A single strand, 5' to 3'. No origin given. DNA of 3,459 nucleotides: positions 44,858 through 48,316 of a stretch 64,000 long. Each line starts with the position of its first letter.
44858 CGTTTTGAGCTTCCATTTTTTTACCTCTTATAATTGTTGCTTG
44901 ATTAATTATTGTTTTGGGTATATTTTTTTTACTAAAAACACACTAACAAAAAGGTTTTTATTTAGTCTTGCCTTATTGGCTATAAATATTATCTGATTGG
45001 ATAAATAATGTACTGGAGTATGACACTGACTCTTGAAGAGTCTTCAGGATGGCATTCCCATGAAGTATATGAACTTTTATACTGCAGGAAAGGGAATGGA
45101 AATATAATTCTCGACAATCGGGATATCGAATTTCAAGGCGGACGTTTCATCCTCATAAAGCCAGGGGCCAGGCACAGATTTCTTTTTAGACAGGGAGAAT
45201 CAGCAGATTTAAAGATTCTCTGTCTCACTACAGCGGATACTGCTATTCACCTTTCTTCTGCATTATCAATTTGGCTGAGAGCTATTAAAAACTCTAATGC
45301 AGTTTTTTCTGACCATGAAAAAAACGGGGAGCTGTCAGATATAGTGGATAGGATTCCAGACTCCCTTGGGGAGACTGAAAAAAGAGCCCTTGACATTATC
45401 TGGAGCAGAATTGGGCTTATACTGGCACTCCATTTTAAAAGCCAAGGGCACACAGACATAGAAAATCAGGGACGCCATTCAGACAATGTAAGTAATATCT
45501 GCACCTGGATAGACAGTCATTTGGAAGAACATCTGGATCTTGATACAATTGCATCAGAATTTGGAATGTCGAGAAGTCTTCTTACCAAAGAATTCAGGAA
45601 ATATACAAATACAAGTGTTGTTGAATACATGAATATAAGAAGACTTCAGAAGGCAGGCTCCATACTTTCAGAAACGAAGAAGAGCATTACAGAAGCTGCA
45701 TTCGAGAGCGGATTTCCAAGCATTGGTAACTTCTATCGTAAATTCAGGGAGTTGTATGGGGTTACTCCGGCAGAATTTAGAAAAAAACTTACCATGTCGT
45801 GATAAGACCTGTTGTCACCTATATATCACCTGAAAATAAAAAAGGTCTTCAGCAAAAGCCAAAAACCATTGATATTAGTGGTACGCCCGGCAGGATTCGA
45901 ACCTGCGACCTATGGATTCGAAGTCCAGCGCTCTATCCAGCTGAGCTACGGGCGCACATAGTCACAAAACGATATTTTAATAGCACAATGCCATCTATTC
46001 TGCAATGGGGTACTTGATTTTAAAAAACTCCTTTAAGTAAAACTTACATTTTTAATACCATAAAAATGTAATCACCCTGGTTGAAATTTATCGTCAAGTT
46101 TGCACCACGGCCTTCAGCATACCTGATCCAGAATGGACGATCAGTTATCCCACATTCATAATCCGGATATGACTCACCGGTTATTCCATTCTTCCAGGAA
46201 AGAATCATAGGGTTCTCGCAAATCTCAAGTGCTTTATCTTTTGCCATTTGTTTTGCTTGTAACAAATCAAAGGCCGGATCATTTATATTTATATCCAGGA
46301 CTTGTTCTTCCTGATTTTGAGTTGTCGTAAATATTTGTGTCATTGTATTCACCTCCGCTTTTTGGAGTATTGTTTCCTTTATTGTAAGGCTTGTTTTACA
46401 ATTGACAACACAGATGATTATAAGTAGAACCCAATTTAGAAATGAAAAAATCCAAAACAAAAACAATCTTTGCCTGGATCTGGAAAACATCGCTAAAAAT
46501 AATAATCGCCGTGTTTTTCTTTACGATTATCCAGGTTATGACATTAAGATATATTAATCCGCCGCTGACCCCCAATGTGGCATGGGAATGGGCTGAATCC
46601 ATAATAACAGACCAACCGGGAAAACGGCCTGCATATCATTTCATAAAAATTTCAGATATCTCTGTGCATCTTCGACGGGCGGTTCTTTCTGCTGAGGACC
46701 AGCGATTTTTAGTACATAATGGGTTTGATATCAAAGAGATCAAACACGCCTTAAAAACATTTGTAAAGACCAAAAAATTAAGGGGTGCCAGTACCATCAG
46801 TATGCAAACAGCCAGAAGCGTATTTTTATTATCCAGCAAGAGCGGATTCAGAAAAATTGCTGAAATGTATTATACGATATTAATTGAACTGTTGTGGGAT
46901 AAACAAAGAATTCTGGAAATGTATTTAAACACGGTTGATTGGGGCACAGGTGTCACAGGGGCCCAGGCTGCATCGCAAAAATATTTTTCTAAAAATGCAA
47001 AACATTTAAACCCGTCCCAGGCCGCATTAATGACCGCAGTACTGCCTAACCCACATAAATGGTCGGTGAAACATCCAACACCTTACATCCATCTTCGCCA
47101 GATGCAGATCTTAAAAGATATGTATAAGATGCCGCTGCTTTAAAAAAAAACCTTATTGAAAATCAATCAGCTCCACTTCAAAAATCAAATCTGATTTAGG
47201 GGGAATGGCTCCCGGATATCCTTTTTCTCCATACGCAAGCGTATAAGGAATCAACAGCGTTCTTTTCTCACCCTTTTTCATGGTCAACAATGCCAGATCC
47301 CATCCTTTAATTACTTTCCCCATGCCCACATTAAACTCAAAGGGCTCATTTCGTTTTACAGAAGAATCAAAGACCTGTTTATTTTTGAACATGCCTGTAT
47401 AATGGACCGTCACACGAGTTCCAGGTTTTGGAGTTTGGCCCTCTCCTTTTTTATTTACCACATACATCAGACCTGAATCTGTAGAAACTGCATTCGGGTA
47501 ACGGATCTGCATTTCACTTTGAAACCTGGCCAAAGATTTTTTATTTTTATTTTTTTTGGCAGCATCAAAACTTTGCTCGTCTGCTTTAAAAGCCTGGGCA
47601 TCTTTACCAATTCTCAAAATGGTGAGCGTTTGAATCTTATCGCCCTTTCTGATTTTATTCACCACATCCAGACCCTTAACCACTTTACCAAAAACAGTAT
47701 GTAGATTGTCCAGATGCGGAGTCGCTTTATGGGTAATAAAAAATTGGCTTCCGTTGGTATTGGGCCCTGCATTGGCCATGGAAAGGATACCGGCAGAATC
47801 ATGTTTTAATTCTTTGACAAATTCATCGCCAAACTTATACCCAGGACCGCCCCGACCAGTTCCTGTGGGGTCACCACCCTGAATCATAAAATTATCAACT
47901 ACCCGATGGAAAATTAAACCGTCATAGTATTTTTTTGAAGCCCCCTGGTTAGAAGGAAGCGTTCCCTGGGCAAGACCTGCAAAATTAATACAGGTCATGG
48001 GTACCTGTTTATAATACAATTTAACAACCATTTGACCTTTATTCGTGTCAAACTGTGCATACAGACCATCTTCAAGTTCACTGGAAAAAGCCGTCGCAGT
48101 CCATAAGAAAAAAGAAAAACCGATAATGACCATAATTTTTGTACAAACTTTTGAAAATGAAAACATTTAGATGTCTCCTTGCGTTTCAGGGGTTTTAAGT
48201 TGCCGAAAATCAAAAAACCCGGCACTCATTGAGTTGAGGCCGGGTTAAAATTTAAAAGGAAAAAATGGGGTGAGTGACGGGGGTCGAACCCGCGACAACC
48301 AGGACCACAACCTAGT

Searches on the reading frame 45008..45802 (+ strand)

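Call 13: search_protein_families(library=pfam, proteins=[window:45008-45802:+])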
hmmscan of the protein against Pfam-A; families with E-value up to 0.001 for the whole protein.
window:45008-45802:+ (264 aa): 4 families
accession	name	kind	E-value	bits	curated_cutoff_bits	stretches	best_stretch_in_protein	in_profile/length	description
PF12833.13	HTH_18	-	5.1e-22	78.4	33.6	1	181-259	1-79/80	Helix-turn-helix domain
PF00165.29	HTH_AraC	-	2.9e-18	66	26.6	2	223-259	7-42/42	Bacterial regulatory helix-turn-helix proteins, AraC family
PF07883.17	Cupin_2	-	3e-09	36.9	27.2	1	6-72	4-68/70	Cupin domain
PF02311.25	AraC_binding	-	8.1e-06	26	21.1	1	13-62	16-65/135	AraC-like ligand binding domain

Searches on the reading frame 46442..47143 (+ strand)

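Call 13: search_protein_families(library=pfam, proteins=[window:46442-47143:+])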
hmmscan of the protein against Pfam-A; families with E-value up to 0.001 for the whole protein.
window:46442-47143:+ (233 aa): 1 family
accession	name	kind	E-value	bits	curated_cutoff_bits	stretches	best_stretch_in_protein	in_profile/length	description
PF00912.28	Transgly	-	2.3e-47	161.1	27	1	63-227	12-177/178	Transglycosylase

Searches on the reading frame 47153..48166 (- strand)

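Call 13: search_protein_families(library=pfam, proteins=[window:47153-48166:-])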
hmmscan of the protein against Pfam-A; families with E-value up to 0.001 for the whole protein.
window:47153-48166:- (337 aa): 2 families
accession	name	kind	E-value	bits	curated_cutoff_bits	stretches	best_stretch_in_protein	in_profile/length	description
PF00160.26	Pro_isomerase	-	1e-45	156.3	21.7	1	37-177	2-142/159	Cyclophilin type peptidyl-prolyl cis-trans isomerase/CLD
PF00254.34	FKBP_C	-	1.6e-36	124.9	21.1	1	244-334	3-94/94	FKBP-type peptidyl-prolyl cis-trans isomerase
